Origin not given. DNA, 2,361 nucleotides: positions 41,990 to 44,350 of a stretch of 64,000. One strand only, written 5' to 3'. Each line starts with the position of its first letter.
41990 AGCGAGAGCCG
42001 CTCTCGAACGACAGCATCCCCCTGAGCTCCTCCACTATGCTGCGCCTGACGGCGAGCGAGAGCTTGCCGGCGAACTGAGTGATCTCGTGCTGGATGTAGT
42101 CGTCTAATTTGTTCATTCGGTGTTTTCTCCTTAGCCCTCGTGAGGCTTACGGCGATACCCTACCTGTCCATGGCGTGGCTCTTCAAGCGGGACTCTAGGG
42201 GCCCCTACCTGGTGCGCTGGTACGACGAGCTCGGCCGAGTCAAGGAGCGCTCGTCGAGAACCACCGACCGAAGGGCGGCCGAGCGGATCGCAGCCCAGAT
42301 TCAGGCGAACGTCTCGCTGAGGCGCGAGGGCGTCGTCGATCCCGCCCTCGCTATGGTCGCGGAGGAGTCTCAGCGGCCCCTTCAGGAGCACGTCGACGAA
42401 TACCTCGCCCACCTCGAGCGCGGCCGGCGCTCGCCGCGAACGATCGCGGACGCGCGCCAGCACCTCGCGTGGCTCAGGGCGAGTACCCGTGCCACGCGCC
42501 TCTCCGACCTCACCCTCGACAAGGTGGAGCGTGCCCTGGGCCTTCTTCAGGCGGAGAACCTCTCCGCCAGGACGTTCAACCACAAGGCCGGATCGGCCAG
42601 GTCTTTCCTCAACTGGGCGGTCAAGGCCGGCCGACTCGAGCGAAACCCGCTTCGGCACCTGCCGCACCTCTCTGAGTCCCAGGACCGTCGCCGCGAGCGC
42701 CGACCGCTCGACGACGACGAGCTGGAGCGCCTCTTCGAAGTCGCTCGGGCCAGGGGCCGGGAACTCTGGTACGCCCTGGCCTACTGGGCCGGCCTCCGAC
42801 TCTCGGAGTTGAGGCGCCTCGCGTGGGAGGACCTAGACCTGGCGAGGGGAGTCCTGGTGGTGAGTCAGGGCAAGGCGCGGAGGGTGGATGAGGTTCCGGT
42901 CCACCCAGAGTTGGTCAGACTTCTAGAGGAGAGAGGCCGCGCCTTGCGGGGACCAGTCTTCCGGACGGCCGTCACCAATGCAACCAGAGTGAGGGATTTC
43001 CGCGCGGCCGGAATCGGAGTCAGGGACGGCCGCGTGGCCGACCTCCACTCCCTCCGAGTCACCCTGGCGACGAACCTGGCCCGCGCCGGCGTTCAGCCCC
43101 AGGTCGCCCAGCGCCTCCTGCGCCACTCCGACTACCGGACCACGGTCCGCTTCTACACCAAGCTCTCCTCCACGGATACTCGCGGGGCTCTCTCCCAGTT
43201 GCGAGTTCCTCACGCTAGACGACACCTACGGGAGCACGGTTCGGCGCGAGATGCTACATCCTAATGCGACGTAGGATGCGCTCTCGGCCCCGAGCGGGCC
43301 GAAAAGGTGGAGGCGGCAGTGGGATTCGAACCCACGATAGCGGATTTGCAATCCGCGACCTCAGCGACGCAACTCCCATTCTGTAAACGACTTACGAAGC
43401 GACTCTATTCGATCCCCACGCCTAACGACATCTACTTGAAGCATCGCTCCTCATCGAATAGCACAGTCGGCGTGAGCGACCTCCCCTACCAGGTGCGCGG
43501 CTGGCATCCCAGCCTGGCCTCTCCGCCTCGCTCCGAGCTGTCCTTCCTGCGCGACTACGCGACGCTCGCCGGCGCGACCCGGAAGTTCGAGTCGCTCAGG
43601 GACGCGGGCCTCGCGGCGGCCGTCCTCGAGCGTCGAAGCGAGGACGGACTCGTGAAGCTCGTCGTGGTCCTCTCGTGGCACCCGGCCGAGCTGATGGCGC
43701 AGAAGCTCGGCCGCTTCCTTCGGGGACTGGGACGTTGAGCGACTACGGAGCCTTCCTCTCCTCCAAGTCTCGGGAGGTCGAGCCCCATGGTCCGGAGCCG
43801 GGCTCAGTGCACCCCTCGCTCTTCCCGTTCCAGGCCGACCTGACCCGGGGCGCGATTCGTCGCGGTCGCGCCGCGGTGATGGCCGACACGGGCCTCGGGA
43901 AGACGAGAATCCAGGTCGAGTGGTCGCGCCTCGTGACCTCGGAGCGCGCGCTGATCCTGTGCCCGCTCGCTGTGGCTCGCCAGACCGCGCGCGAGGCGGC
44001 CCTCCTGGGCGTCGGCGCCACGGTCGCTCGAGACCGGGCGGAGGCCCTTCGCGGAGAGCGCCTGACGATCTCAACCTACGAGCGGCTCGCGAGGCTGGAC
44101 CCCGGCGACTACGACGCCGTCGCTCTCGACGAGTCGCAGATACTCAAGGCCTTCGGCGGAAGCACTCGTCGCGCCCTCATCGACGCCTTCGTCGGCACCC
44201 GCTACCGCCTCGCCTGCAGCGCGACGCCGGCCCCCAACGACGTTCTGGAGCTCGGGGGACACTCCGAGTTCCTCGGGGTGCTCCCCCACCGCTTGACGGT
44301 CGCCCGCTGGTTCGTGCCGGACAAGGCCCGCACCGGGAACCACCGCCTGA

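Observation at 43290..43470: Only the 3' half of tRNA-Cys(GCA) is present next to int: attP core inside phage DNA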

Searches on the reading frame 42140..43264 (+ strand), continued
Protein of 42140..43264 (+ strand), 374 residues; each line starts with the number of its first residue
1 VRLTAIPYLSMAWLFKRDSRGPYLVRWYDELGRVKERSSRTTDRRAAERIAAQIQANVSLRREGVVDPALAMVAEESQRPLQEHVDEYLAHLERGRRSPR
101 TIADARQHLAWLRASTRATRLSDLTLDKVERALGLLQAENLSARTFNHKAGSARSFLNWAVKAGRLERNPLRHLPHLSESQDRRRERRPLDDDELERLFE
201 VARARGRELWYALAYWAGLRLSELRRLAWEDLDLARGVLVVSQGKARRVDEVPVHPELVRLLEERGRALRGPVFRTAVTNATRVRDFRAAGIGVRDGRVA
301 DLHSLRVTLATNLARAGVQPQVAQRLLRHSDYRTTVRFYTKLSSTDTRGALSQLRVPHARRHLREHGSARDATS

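Call 43: search_solved_structures(query=window:42140-43264:+, max_evalue=0.001, show_alignments=2)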
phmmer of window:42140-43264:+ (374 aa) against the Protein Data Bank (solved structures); distinct sequences matched with E-value up to 0.001: 9.
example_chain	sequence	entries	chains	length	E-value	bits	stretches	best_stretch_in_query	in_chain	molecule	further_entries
4a8e_A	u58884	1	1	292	8e-12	48.2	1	188-355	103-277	PROBABLE TYROSINE RECOMBINASE XERC-LIKE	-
5vfz_A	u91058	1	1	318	4.4e-10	42.5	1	129-343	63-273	Gp33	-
2a3v_A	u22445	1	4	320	3.6e-09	39.5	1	168-264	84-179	site-specific recombinase IntI4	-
6emy_A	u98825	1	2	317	9.1e-07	31.6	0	302-353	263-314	Int protein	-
1a0p_A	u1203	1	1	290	1.7e-06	30.7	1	170-344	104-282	SITE-SPECIFIC RECOMBINASE XERD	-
5dcf_A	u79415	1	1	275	2e-06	30.5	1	177-364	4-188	Tyrosine recombinase XerD,DNA translocase FtsK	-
6en0_A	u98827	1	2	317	2.4e-06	30.2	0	302-353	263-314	Int protein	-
5hxy_A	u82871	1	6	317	4e-06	29.5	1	177-354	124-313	Tyrosine recombinase XerA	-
6emz_A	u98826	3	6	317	6.1e-06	28.9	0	302-353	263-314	Int protein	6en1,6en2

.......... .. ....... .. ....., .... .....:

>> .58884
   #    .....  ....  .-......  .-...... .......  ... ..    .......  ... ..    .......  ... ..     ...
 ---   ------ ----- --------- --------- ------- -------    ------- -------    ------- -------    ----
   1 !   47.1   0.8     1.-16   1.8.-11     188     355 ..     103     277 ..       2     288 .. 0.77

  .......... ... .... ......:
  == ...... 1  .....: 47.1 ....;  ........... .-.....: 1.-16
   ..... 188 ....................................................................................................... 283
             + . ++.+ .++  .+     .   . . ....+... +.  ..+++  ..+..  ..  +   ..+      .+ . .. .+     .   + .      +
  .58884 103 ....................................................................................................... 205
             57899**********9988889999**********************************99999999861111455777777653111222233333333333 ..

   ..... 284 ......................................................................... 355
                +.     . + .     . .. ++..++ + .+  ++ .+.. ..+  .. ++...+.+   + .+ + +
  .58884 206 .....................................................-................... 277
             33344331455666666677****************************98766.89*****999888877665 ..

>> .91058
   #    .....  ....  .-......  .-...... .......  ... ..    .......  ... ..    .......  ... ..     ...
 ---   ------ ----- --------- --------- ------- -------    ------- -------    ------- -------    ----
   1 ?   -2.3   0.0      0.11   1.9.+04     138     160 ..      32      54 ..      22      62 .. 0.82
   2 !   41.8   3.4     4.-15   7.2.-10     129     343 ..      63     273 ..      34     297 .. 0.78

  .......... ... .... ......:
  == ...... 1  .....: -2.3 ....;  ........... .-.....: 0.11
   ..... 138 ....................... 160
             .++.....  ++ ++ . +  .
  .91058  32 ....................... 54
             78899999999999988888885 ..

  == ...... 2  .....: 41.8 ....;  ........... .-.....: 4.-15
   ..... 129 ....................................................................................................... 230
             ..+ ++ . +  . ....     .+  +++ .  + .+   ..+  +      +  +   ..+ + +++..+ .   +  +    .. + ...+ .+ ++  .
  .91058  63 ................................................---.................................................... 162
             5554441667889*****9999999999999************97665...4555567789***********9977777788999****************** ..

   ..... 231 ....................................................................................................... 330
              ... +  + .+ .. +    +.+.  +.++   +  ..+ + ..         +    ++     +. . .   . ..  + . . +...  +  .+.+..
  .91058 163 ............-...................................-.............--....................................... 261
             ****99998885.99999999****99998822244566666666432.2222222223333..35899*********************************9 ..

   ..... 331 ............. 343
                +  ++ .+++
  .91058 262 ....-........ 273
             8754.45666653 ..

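Call 50: find_encoding_contigs(protein=window:42140-43264:+, flank=10000, max_places=3)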
Protein window:42140-43264:+ (374 aa): no gene with exactly this product is on record in the collection.

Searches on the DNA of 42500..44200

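Call 5: search_rna_families(source=window, start=42500, end=44200, threshold=evalue, max_evalue=10, show_alignments=3)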
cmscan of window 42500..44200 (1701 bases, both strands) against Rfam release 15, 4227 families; matches with E-value up to 10: 12.
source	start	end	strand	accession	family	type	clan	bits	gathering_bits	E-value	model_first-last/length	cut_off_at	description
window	43311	43374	-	RF00005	tRNA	Gene; tRNA;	CL00001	26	29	0.011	1-71/71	no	tRNA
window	43314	43348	+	RF04351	Plastid-psbl-rps4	Cis-reg;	-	25.7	68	0.012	1-53/53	no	Plastid-psbl-rps4 3UTR RNA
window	43768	43817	-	RF01540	TB11Cs4H2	Gene; snRNA; snoRNA; HACA-box;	-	23.8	50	0.059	1-64/64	no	Trypanosomatid snoRNA TB11Cs4H2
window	43604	43664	+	RF03295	mir-7594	Gene; miRNA;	-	20.8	80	0.35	1-63/63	no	mir-7594 microRNA precursor family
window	43342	43368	-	RF01107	SBRMV1_UPD-PKf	Cis-reg;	-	19.8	39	1.1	1-27/27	no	Pseudoknot of upstream pseudoknot domain (UPD) of the 3'UTR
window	43810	43864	-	RF03169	c-di-GMP-II-GAG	Cis-reg; riboswitch;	CL00127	16.5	40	7.2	13-68/86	no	c-di-GMP-II-GAG riboswitch aptamer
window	42762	42810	+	RF01684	mascRNA-menRNA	Gene;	-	16.1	42.5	6.1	1-56/56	no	MALAT1-associated small cytoplasmic RNA/MEN beta RNA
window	42585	42628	+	RF00468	HCV_SLVII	Cis-reg;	-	16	63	3.1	1-70/70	no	Hepatitis C virus stem-loop VII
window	42964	43081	-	RF03326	mir-312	Gene; miRNA;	-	15.9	55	5.7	1-67/67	no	mir-312 microRNA precursor family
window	43312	43360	-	RF01684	mascRNA-menRNA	Gene;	-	15.4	42.5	9.4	1-56/56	no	MALAT1-associated small cytoplasmic RNA/MEN beta RNA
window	42500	42552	-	RF01276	sR53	Gene; snRNA; snoRNA; CD-box;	-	14.7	49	1.9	1-50/60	3'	Small nucleolar RNA sR53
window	42553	42604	-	RF02975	DUF3800-XI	Gene; sRNA;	-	14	37.8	4.4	1-48/48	no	DUF3800-XI RNA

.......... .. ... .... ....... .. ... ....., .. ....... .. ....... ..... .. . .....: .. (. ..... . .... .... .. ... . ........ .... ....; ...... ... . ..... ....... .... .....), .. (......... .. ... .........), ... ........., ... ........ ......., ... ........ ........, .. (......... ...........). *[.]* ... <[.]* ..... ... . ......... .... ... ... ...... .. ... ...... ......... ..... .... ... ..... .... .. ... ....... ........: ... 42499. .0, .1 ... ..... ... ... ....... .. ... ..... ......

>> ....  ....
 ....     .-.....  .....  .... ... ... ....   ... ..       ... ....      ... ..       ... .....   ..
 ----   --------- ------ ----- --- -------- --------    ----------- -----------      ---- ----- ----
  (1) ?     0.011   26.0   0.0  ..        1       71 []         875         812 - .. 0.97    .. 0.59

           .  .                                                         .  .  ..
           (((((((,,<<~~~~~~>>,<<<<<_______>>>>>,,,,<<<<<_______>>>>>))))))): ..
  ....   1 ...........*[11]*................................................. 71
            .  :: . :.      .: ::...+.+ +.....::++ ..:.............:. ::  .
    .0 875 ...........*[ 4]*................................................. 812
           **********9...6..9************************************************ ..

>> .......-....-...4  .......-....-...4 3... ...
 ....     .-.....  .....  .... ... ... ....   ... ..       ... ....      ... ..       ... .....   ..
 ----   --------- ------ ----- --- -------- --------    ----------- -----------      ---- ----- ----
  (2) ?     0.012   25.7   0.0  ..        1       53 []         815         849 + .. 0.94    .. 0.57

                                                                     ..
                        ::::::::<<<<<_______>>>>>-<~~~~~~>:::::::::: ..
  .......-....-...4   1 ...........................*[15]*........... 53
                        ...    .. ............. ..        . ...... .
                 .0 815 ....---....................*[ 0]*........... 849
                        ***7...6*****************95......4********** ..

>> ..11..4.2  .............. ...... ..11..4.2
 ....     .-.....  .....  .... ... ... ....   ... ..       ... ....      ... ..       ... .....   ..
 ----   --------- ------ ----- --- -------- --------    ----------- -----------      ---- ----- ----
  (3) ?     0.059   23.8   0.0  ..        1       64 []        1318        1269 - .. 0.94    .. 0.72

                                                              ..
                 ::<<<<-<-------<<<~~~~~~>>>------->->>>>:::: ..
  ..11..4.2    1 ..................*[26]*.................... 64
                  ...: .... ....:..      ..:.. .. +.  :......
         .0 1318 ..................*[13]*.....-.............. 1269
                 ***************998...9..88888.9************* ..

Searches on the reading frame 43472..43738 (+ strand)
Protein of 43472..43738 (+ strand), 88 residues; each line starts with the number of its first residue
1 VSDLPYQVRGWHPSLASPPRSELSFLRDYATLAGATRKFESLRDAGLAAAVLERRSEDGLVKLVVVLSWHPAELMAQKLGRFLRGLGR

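Call 29: search_protein_families(library=pfam, proteins=[window:43472-43738:+], max_evalue=0.05)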
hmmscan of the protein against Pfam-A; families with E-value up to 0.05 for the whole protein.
window:43472-43738:+ (88 aa): 0 families
